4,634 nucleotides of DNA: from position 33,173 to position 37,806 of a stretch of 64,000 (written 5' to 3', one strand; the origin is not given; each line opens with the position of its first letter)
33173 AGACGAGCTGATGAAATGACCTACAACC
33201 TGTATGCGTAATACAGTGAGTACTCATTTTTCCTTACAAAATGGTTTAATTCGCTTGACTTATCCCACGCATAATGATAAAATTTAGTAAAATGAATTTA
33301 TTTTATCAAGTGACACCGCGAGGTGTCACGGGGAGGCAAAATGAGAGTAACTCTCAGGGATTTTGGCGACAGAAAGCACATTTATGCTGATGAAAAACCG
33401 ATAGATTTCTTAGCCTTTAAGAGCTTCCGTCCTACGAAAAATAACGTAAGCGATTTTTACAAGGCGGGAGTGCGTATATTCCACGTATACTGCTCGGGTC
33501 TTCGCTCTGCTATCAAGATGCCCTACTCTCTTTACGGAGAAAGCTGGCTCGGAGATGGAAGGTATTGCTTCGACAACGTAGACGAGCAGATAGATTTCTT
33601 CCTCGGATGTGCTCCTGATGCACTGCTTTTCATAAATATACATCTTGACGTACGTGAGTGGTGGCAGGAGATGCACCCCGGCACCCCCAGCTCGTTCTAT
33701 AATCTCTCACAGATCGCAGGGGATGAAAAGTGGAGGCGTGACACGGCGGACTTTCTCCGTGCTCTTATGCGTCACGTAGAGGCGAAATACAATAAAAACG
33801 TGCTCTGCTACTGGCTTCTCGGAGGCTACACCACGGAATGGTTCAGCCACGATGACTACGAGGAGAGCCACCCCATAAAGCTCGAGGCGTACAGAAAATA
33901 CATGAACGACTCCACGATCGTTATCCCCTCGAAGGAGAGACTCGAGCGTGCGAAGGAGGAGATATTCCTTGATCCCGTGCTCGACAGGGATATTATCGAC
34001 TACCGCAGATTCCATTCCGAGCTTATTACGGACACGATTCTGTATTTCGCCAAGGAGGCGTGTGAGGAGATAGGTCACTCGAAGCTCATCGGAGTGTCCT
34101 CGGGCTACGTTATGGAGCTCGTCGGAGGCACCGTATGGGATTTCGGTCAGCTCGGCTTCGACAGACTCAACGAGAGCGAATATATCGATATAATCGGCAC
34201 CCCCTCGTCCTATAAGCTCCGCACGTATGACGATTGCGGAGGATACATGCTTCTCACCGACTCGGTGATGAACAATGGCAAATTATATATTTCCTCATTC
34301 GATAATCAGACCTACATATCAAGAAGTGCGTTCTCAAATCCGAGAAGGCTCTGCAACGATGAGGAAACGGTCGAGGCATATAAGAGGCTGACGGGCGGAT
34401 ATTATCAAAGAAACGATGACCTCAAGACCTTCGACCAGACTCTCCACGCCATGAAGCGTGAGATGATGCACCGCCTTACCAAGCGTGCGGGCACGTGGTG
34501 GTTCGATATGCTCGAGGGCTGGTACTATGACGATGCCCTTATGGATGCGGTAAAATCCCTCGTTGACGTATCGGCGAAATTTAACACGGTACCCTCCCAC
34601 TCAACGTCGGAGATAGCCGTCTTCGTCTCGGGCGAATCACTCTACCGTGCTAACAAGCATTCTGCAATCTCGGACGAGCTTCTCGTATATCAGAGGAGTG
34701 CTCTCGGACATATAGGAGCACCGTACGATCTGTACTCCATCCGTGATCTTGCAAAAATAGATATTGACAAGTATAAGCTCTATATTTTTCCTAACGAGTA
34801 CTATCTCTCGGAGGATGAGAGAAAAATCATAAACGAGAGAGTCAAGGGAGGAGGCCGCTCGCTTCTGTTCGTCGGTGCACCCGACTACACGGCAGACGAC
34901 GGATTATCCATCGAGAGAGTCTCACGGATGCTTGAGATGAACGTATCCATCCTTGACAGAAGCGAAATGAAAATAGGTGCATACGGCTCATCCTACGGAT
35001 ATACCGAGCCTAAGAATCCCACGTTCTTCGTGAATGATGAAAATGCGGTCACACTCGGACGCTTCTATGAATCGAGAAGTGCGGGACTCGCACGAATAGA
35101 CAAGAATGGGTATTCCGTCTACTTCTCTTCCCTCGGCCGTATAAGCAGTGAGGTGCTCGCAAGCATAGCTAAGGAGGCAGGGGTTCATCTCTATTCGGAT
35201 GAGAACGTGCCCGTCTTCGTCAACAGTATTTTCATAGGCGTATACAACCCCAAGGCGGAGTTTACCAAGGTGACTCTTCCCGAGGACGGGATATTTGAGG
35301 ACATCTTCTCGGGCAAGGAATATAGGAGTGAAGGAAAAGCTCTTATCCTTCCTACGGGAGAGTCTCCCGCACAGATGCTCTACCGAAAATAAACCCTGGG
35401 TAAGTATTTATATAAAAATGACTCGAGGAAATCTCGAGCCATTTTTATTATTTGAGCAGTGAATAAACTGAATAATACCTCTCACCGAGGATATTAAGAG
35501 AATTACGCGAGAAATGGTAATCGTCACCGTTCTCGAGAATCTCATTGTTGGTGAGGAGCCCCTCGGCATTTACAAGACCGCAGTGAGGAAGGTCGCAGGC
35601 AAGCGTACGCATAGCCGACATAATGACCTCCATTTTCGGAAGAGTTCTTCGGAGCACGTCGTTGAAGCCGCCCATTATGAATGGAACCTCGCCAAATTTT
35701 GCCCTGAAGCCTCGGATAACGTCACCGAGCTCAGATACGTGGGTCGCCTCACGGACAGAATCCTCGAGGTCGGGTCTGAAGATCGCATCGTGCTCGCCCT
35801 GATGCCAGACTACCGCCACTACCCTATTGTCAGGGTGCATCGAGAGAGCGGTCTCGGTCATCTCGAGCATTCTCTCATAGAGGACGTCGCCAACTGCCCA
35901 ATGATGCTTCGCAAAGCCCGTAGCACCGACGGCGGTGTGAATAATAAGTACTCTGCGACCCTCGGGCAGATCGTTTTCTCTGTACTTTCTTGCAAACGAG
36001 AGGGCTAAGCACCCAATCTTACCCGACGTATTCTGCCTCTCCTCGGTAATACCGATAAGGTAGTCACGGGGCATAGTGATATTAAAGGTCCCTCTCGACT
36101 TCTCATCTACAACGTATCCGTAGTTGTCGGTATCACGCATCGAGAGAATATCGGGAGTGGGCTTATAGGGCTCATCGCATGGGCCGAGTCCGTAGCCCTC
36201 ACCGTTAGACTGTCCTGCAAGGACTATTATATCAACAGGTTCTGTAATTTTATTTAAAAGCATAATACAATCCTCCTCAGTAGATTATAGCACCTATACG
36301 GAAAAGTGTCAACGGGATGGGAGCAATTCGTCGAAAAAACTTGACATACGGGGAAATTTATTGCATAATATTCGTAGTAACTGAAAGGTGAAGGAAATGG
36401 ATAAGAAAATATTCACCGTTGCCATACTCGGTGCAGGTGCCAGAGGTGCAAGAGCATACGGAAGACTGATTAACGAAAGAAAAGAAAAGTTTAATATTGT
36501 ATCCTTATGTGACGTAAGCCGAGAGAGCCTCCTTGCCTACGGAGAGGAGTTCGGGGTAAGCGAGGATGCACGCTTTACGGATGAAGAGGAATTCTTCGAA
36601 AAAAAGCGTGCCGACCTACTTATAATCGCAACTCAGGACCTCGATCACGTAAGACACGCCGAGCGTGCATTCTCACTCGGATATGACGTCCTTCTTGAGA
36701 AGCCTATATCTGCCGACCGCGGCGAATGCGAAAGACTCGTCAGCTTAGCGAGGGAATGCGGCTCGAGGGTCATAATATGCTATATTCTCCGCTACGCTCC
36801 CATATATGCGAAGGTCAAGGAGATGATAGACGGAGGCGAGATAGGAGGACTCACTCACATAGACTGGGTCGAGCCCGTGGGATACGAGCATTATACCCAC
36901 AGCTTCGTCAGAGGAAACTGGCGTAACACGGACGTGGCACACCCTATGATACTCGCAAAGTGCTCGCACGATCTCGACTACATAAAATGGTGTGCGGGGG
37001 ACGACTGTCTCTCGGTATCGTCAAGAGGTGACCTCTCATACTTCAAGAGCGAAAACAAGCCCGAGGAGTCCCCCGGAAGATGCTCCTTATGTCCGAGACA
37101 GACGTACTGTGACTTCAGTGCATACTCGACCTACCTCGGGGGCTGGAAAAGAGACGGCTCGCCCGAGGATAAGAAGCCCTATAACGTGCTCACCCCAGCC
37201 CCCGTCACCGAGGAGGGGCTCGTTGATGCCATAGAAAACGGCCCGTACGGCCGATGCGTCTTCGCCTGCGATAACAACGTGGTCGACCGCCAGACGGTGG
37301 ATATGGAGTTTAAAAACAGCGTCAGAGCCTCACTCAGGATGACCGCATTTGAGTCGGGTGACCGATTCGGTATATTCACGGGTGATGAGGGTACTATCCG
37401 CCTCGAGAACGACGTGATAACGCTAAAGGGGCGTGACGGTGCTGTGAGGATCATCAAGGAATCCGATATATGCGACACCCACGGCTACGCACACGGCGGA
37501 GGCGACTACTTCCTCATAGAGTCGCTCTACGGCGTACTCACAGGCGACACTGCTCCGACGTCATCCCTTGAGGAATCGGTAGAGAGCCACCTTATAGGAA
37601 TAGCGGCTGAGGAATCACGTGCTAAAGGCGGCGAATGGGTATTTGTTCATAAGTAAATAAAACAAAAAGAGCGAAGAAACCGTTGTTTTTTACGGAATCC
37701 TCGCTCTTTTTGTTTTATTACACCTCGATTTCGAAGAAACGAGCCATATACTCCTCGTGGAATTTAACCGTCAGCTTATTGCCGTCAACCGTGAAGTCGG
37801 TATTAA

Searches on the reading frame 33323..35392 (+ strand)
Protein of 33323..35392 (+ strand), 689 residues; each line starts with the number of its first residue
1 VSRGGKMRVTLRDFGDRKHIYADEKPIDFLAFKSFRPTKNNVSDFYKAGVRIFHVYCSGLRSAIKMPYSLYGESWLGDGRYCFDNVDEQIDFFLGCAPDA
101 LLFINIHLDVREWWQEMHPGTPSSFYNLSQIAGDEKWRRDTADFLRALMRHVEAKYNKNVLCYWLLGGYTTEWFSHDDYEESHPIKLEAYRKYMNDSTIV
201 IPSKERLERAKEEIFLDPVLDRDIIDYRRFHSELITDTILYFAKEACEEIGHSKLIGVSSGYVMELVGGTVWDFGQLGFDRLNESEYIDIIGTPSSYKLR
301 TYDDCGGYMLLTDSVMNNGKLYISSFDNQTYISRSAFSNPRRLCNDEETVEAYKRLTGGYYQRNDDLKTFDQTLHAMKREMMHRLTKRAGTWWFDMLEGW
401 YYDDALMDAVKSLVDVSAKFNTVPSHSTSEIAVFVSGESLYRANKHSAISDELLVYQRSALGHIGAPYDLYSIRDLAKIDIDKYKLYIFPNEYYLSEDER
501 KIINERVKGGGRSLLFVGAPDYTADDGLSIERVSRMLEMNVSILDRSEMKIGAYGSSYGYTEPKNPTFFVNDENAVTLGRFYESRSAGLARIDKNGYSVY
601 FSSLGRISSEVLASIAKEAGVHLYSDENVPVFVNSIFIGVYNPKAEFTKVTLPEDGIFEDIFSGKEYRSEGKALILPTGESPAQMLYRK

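Call 7: search_protein_families(library=pfam, proteins=[window:33323-35392:+], max_evalue=0.001)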
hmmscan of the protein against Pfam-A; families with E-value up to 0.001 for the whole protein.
window:33323-35392:+ (689 aa): 0 families

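Call 21: search_protein_families(library=pfam, proteins=[window:33323-35392:+], max_evalue=0.1)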
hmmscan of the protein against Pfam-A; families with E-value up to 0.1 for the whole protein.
window:33323-35392:+ (689 aa): 0 families

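Call 74: search_protein_families(library=padloc, proteins=[window:33323-35392:+], max_evalue=0.01)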
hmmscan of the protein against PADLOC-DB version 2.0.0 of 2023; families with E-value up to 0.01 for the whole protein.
window:33323-35392:+ (689 aa): 0 families

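Call 103: search_solved_structures(query=window:33323-35392:+, max_evalue=1)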
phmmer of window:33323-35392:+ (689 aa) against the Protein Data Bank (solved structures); distinct sequences matched with E-value up to 1: 0.

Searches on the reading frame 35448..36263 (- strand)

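Call 7: search_protein_families(library=pfam, proteins=[window:35448-36263:-], max_evalue=0.001)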
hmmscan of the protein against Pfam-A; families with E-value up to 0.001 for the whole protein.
window:35448-36263:- (271 aa): 1 family
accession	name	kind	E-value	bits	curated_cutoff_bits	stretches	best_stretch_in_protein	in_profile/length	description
PF03629.24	SASA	-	2.5e-22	80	24.8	1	10-266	2-223/226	Carbohydrate esterase, sialic acid-specific acetylesterase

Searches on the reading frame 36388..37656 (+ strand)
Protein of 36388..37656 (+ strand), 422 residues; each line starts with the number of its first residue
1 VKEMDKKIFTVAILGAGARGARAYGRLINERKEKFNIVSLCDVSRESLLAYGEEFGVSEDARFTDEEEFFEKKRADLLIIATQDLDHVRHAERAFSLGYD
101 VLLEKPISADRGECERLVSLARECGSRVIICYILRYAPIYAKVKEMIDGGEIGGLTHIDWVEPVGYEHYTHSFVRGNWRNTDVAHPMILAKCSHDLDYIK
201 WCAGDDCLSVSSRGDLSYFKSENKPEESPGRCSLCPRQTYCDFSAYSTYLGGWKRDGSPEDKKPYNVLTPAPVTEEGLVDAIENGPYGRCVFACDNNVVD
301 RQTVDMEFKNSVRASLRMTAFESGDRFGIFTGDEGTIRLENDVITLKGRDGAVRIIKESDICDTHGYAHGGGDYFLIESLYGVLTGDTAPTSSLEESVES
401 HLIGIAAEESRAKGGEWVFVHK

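Call 8: search_protein_families(library=pfam, proteins=[window:36388-37656:+], max_evalue=0.001)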
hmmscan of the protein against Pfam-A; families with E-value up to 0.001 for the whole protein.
window:36388-37656:+ (422 aa): 3 families
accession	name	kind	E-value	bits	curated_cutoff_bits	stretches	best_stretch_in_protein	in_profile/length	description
PF01408.29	GFO_IDH_MocA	-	4.6e-17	63.3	24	1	9-129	1-117/120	Oxidoreductase family, NAD-binding Rossmann fold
PF22725.1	GFO_IDH_MocA_C3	-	1.9e-08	34.8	27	1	140-215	1-73/124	GFO/IDH/MocA C-terminal domain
PF02894.22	GFO_IDH_MocA_C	-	1.4e-07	31.9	22.9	1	144-418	1-216/218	Oxidoreductase family, C-terminal alpha/beta domain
